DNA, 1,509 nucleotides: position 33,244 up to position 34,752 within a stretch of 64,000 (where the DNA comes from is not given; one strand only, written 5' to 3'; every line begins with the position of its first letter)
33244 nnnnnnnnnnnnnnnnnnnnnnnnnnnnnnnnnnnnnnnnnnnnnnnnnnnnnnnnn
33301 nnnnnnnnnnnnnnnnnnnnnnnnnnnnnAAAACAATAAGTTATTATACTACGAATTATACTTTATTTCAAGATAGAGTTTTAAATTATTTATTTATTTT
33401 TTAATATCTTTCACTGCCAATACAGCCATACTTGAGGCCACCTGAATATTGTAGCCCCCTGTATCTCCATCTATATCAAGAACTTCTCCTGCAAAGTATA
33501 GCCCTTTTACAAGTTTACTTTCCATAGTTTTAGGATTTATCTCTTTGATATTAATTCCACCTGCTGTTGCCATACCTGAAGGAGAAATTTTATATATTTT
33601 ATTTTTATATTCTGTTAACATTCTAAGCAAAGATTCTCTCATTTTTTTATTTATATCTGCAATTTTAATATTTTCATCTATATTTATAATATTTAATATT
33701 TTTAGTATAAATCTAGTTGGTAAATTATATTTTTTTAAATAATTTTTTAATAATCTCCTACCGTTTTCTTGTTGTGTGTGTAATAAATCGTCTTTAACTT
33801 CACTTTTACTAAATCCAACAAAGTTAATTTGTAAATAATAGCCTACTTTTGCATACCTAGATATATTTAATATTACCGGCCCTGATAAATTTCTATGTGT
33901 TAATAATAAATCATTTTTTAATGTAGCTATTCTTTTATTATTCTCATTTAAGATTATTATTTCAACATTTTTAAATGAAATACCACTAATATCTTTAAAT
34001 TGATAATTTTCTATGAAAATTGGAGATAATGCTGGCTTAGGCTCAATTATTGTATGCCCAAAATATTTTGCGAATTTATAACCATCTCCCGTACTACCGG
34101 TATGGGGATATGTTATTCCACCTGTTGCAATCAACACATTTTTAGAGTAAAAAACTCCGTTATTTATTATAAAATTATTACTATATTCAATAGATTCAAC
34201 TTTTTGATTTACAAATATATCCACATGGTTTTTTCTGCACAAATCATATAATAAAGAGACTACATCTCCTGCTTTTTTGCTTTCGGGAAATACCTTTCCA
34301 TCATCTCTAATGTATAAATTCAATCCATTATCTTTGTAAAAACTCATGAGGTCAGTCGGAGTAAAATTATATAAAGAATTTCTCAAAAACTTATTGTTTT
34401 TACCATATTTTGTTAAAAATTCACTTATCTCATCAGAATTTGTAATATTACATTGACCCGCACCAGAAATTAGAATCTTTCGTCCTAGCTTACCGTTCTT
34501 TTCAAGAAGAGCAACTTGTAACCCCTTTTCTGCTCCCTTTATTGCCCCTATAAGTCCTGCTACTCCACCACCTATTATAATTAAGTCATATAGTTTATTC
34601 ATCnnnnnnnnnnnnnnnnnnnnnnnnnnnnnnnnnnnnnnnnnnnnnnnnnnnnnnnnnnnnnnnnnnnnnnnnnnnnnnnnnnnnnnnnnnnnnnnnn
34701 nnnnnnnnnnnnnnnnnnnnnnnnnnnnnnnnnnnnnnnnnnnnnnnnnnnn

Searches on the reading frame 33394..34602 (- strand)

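Call 22: search_protein_families(library=pfam, proteins=[window:33394-34602:-], max_evalue=0.00001)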
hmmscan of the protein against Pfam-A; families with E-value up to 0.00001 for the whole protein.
window:33394-34602:- (402 aa): 8 families
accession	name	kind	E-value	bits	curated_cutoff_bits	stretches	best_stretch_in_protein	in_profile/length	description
PF03486.20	HI0933_like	-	6.1e-81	271.9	50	1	6-397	2-242/244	HI0933-like protein Rossmann domain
PF22780.1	HI0933_like_1st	-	9e-24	84.6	27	1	189-338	1-156/165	HI0933-like protein barrel and H2TH domain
PF00890.30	FAD_binding_2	-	1.7e-10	41.1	20.4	1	6-49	1-44/414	FAD binding domain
PF01266.30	DAO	-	2e-07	31.3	27.9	0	6-40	1-35/353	FAD dependent oxidoreductase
PF07992.20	Pyr_redox_2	-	5.7e-07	29.7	26.1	1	5-164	1-111/291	Pyridine nucleotide-disulphide oxidoreductase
PF13738.12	Pyr_redox_3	-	1e-06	28.6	30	0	53-168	26-140/305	Pyridine nucleotide-disulphide oxidoreductase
PF01134.28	GIDA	-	1.8e-06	27.7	22.1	0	6-36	1-31/391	Glucose inhibited division protein A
PF12831.13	FAD_oxidored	-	3.6e-06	27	27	1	6-40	1-35/416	FAD dependent oxidoreductase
